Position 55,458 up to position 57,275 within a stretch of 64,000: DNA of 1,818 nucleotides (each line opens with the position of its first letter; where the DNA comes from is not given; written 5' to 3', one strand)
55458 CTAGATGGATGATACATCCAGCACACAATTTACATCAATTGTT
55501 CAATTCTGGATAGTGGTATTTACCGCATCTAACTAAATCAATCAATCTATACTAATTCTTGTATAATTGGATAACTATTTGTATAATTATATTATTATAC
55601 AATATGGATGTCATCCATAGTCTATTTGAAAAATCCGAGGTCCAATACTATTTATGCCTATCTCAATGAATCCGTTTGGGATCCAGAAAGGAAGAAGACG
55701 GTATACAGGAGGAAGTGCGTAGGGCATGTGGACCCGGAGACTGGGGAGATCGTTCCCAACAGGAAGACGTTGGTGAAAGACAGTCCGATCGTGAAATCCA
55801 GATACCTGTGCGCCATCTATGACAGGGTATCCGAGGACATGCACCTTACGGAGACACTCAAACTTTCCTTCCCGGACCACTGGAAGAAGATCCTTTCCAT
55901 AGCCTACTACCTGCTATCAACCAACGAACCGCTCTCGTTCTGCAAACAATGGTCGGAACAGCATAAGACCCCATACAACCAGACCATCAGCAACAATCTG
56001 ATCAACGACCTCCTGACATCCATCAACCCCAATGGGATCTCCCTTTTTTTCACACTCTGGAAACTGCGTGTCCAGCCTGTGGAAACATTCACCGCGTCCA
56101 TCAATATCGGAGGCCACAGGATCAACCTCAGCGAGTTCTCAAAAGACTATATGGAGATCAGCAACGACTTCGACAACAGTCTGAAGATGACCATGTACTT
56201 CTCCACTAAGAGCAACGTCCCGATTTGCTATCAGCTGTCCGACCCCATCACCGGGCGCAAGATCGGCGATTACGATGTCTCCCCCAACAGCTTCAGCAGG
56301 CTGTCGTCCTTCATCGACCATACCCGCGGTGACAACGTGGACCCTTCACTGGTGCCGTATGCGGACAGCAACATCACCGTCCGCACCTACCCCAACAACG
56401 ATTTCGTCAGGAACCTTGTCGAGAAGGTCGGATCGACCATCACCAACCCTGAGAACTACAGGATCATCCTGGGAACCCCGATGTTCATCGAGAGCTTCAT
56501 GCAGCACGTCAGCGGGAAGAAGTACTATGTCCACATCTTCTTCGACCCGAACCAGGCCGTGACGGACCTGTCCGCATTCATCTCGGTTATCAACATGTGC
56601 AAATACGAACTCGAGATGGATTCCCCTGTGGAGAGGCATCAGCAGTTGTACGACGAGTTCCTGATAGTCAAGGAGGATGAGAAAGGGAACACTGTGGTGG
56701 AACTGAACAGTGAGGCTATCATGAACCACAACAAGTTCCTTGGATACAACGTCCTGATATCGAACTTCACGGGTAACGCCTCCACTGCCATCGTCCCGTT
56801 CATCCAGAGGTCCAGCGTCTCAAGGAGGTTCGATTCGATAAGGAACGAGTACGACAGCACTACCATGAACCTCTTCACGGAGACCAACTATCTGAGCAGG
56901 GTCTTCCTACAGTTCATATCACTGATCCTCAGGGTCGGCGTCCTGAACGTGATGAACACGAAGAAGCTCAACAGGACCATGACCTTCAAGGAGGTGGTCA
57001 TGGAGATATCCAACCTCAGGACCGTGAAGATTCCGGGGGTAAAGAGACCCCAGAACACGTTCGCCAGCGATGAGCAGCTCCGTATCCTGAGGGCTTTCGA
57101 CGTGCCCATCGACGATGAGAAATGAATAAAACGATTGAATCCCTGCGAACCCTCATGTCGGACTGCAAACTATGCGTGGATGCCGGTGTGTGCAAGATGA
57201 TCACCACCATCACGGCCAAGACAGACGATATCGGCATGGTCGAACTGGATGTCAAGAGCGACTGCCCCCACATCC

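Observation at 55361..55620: Recurrent GGATG/CATCC palindromic motif upstream of both the mtaCB operon and the distant mtaA-like gene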

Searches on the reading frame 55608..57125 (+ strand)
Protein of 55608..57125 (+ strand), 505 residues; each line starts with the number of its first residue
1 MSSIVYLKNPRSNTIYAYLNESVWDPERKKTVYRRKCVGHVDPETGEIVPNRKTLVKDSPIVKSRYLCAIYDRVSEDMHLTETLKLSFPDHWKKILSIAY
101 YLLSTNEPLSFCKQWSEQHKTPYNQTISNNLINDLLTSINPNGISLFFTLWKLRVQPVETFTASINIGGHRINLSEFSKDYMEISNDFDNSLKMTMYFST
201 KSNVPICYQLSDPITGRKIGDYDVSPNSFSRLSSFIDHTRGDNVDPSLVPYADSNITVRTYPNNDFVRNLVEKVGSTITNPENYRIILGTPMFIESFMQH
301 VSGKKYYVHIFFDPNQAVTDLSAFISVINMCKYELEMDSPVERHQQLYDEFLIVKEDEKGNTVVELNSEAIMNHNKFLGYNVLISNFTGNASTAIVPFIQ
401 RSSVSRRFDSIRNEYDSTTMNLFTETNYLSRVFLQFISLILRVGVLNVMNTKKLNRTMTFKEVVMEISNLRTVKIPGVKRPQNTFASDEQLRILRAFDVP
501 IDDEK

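Call 6: search_protein_families(library=pfam, proteins=[window:55608-57125:+])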
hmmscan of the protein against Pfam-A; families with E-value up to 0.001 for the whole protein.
window:55608-57125:+ (505 aa): 0 families

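Call 10: search_protein_families(library=ncbifam, proteins=[window:55608-57125:+], max_evalue=0.1)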
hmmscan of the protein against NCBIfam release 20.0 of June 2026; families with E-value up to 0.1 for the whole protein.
window:55608-57125:+ (505 aa): 1 family
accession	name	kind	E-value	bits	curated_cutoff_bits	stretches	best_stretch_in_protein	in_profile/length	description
NF033559.2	transpos_IS1634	equivalog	5e-18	65.4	100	1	294-500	268-482/483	IS1634 family transposase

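Call 11: find_encoding_contigs(protein=window:55608-57125:+, flank=3000, max_places=10)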
Protein window:55608-57125:+ (505 aa): no gene with exactly this product is on record in the collection.

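Call 12: search_protein_families(library=pfam, proteins=[window:55608-57125:+], max_evalue=1)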
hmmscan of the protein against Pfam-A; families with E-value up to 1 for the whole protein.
window:55608-57125:+ (505 aa): 2 families
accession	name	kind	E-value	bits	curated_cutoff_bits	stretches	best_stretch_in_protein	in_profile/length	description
PF00910.28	RNA_helicase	-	0.053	14.5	21.5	1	269-347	17-94/105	RNA helicase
PF13623.11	SurA_N_2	-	0.073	13.4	28.5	0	160-192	39-71/145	SurA-like N-terminal domain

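Call 23: find_homologous_proteins(query=window:55608-57125:+, max_evalue=0.00001)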
Query window:55608-57125:+ (505 aa): 106 proteins with E <= 0.00001 among 4760 candidates.
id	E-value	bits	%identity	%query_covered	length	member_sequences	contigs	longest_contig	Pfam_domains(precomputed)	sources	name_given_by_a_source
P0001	0.0e+0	1079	93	100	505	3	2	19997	-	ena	-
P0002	7.9e-250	848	70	100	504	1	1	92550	-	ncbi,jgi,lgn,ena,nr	ncbi:MAG: hypothetical protein E7Z64_05155 [Thermoplasmata archaeon]|nr:hypothetical protein [Thermo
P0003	8.8e-241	818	69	100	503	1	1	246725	-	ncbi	-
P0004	7.9e-240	815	68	100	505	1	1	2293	-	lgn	-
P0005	1.2e-228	778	66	100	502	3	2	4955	-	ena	-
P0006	5.6e-226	769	65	100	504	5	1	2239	-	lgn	-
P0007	5.1e-209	713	60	99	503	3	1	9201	-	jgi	jgi:hypothetical protein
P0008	8.9e-209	712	60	100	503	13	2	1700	-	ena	-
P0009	5.0e-208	710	61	99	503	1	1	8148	-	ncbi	-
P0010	5.0e-208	710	59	99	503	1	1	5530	-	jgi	-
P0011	1.3e-205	702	60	99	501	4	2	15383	-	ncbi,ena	-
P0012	1.4e-203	695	59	100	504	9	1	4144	-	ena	-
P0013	4.6e-202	690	59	99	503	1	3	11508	-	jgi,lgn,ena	-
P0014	1.6e-201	688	59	99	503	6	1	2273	-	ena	-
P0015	4.4e-201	687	59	99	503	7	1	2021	-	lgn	-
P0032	4.7e-159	548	47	99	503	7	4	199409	-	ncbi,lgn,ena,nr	ncbi:MAG: hypothetical protein IKP20_07340 [Candidatus Methanomethylophilaceae archaeon]|nr:hypothet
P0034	1.1e-121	425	41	99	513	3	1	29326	-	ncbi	-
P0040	3.0e-83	298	34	100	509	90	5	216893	-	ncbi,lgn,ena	-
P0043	3.6e-80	288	31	99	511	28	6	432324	-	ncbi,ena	-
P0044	1.1e-78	283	31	99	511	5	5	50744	-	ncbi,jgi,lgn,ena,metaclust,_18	metaclust:\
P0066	4.5e-58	215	29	96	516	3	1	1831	PF01609.28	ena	-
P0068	1.7e-41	161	26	94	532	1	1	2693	PF01609.28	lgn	-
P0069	3.5e-39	153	26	94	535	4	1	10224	PF01609.28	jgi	-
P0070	9.7e-39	152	26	95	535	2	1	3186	PF01609.28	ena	-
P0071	1.7e-38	151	26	95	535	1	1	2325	PF01609.28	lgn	-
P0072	1.8e-38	151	27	94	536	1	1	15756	PF01609.28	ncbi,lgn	-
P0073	1.8e-38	151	26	95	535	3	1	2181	PF01609.28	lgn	-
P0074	4.8e-37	146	25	98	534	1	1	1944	PF01609.28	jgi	jgi:transposase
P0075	1.7e-36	144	31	41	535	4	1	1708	PF01609.28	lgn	-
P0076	5.4e-36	143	25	87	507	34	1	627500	-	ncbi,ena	-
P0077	1.1e-35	142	26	95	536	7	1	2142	PF01609.28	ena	-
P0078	2.6e-35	140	25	94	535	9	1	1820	PF01609.28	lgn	-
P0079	3.0e-35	140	30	41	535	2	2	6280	PF01609.28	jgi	-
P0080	4.7e-35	139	26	94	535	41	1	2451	PF01609.28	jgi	jgi:transposase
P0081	8.2e-35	139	26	94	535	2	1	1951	PF01609.28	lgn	-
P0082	2.4e-34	137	25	99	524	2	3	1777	PF01609.28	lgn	-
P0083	3.2e-34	137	25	93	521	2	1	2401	PF01609.28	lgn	-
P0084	1.8e-33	134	25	99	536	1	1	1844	PF01609.28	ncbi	-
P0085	1.6e-32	131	25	91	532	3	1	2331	PF01609.28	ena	-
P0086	1.4e-31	128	26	95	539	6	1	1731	PF01609.28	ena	-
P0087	7.5e-31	126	25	94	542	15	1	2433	PF01609.28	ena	-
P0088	8.5e-31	125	25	94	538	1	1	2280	PF01609.28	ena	-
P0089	3.4e-30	123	26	99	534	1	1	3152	PF01609.28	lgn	-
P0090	3.5e-30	123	26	94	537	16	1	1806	PF01609.28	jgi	-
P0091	6.2e-30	123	26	91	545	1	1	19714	PF01609.28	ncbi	-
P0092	7.0e-30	122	25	99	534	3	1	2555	PF01609.28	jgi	jgi:transposase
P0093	2.0e-29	121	24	94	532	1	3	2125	PF01609.28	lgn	-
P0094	4.6e-29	120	25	89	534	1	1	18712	PF01609.28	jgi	jgi:transposase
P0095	6.6e-29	119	25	99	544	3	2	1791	PF01609.28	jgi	-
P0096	7.8e-27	112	25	94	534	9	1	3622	PF01609.28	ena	-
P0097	1.1e-26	112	23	94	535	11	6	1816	PF01609.28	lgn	-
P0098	1.9e-25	108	24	99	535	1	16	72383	PF01609.28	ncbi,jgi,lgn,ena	jgi:hypothetical protein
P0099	6.7e-25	106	24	94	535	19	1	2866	PF01609.28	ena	-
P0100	9.5e-25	105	24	99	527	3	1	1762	PF01609.28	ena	-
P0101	9.9e-25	105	24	94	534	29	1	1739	PF01609.28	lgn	-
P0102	1.8e-24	105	23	94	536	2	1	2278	PF01609.28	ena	-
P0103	1.5e-22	98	23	94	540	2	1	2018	PF01609.28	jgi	-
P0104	7.2e-22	96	22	98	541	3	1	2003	PF01609.28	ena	-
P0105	6.6e-21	93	25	39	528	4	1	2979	PF01609.28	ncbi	-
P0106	5.8e-19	86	23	99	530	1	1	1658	PF01609.28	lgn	-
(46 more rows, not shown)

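Call 24: find_encoding_contigs(protein=P0040, flank=5000, max_places=3)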
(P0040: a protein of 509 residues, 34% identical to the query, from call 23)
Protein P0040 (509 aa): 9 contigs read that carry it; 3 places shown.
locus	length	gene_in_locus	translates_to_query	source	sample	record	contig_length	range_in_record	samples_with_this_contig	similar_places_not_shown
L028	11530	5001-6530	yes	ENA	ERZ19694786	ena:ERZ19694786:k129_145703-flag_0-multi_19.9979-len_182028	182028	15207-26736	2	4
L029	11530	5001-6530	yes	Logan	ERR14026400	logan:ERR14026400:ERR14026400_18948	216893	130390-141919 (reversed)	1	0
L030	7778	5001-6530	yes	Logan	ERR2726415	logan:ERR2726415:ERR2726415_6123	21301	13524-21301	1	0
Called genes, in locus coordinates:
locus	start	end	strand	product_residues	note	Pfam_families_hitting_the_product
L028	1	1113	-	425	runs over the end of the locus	-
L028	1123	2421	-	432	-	PF13421:Band_7_1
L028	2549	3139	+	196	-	PF02492:cobW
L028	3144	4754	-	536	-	PF17651:Raco_middle, PF14574:RACo_C_ter, PF00037:Fer4 (faint), PF12838:Fer4_7 (weak), PF13187:Fer4_9 (faint), PF13237:Fer4_10 (faint)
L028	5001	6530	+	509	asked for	-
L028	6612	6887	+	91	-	PF22263:DUF6951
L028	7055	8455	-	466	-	PF12176:MtaB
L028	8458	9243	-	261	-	PF02607:B12-binding_2, PF02310:B12-binding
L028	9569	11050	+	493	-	-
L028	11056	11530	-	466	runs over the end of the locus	PF00005:ABC_tran, PF01209:Ubie_methyltran (weak), PF13489:Methyltransf_23, PF05175:MTS (weak), PF13847:Methyltransf_31, PF08241:Methyltransf_11, PF08242:Methyltransf_12, PF13649:Methyltransf_25, +1 more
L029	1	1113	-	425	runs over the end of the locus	-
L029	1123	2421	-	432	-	PF13421:Band_7_1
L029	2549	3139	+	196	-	PF02492:cobW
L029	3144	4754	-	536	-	PF17651:Raco_middle, PF14574:RACo_C_ter, PF00037:Fer4 (faint), PF12838:Fer4_7 (weak), PF13187:Fer4_9 (faint), PF13237:Fer4_10 (faint)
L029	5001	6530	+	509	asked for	-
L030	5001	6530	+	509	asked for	-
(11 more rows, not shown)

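Call 25: find_encoding_contigs(protein=P0043, flank=5000, max_places=3)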
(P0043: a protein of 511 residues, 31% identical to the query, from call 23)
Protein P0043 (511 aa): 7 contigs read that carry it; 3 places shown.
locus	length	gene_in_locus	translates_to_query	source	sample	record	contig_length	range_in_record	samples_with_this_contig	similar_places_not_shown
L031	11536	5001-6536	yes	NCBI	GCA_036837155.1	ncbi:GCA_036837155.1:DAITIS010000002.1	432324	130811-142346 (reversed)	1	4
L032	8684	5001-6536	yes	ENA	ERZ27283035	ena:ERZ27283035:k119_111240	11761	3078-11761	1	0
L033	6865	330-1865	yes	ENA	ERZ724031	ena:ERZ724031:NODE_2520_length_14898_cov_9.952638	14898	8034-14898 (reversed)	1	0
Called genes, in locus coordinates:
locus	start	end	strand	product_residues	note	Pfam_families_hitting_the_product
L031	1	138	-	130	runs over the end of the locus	-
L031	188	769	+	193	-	PF02492:cobW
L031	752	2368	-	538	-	PF17651:Raco_middle, PF14574:RACo_C_ter, PF00037:Fer4 (faint), PF13237:Fer4_10 (faint)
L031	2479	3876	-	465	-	PF12176:MtaB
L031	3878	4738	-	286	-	PF02607:B12-binding_2, PF02310:B12-binding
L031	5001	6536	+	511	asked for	-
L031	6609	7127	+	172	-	-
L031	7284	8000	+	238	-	PF02675:AdoMet_dc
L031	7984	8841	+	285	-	PF17284:Spermine_synt_N, PF01564:Spermine_synth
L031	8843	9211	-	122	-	PF13630:SdpI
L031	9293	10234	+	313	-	PF01625:PMSR, PF01641:SelR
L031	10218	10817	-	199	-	PF06197:DUF998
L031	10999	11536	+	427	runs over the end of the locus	PF07690:MFS_1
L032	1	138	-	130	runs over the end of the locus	-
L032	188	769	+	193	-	PF02492:cobW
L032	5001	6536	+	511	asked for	-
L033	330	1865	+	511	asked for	-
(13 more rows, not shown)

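Call 26: find_encoding_contigs(protein=P0076, flank=5000, max_places=3)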
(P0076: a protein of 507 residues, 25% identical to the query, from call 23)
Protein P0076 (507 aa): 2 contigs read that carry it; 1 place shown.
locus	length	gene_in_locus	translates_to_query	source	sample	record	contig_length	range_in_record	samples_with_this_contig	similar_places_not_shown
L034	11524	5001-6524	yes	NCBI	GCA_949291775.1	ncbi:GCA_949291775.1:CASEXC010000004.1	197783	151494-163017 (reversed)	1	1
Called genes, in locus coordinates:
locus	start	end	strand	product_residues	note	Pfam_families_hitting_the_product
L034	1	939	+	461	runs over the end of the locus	PF03601:Cons_hypoth698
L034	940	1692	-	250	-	PF00106:adh_short, PF13561:adh_short_C2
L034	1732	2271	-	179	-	PF10050:DUF2284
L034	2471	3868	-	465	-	PF12176:MtaB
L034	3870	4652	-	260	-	PF02607:B12-binding_2, PF02310:B12-binding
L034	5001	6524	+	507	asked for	-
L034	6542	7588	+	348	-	PF00890:FAD_binding_2 (weak), PF01266:DAO (faint), PF01494:FAD_binding_3, PF07992:Pyr_redox_2 (weak), PF13450:NAD_binding_8 (weak)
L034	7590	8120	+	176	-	-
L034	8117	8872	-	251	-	PF25160:LdpA_Fe-S-bd (faint), PF00037:Fer4 (weak), PF12837:Fer4_6 (faint), PF13484:Fer4_16 (faint)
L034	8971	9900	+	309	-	-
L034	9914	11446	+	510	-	-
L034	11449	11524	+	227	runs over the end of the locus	PF17746:SfsA_N, PF03749:SfsA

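Call 48: find_encoding_contigs(protein=P0098, flank=1500, max_places=8)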
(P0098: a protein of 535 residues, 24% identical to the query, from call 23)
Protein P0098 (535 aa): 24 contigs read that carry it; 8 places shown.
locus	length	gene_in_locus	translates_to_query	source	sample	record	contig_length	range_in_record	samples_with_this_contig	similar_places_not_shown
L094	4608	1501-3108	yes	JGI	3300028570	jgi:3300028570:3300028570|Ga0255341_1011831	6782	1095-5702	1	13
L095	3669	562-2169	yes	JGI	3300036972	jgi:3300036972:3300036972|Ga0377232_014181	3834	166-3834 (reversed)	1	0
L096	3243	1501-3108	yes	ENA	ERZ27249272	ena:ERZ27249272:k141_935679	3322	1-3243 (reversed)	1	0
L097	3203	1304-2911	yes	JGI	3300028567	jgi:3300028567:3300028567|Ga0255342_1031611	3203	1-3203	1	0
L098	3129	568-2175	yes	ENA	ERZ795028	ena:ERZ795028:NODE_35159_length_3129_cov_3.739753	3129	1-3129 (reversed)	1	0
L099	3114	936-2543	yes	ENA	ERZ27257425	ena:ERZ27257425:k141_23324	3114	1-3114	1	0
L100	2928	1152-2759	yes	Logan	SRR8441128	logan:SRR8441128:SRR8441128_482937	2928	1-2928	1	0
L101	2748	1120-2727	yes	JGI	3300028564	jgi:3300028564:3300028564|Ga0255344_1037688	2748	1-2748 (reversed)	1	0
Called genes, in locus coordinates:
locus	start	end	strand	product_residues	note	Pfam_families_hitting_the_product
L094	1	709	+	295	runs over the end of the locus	PF02195:ParB_N, PF17762:HTH_ParB, PF23552:ParB_C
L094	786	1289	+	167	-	-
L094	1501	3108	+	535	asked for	PF01609:DDE_Tnp_1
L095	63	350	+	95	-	-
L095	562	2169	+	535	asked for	PF01609:DDE_Tnp_1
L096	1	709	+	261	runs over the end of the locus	?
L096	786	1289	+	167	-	-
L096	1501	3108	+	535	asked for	PF01609:DDE_Tnp_1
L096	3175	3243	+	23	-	?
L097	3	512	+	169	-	?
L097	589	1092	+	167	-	-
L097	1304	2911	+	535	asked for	PF01609:DDE_Tnp_1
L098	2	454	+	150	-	?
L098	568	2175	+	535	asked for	PF01609:DDE_Tnp_1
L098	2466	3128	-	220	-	?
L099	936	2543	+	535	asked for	PF01609:DDE_Tnp_1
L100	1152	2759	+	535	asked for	PF01609:DDE_Tnp_1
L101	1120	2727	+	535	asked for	PF01609:DDE_Tnp_1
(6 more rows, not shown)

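Call 62: search_solved_structures(query=A3, max_evalue=1, show_alignments=0)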
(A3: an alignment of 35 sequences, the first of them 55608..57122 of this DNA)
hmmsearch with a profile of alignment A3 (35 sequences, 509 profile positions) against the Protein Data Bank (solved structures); distinct sequences matched with E-value up to 1: 1.
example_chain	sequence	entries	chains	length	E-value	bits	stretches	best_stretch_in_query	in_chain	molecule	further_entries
3kzw_A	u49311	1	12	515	0.3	13.1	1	279-314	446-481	Cytosol aminopeptidase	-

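Call 70: predict_structure(alignment_id=A3)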
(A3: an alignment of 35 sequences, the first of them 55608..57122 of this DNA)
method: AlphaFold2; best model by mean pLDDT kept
length: 505 residues; sequences in the alignment: 35
mean_pLDDT: 85.3   pTM: 0.76
mean pLDDT of the five models: 85.3, 84.0, 83.9, 83.2, 81.6
residues with pLDDT >= 90: 208; 70-90: 257; 50-70: 18; < 50: 22
segments of 3 or more residues with pLDDT < 50: 53-55, 171-175, 177-179, 181-188, 503-505
pLDDT, mean of each block of 10 residues (from residue 1): 76 83 74 78 81 57 90 96 97 97 92 93 93 95 95 92 79 48 46 89 92 85 81 84 83 90 91 90 84 93 93 89 86 89 87 86 86 81 93 89 84 84 88 96 92 85 91 81 86 92 53
secondary structure, 60 per line:
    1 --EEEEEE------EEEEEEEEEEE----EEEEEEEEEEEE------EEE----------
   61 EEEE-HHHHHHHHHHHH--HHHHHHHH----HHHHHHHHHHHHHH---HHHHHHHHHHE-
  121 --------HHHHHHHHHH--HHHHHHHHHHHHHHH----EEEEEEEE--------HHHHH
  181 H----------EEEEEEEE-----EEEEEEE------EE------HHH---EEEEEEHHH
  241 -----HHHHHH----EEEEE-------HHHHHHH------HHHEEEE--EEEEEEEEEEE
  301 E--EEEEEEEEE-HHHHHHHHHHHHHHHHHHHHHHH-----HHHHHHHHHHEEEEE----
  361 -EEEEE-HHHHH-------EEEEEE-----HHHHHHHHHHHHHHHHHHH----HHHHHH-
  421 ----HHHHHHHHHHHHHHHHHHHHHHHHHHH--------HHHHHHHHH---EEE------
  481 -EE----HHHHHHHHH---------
elements in order: E3-8 E15-25 E30-41 E48-50 E61-64 H66-77 H80-87 H92-105 H109-118 H129-138 H141-155 E160-167 H176-181 E192-199 E205-211 E232-237 H246-251 E256-260 H268-274 E284-287 E290-301 E304-312 H314-336 H342-351 E352-356 E362-366 H368-372 E380-385 H391-409 H414-419 H425-451 H460-468 E472-474 H488-496
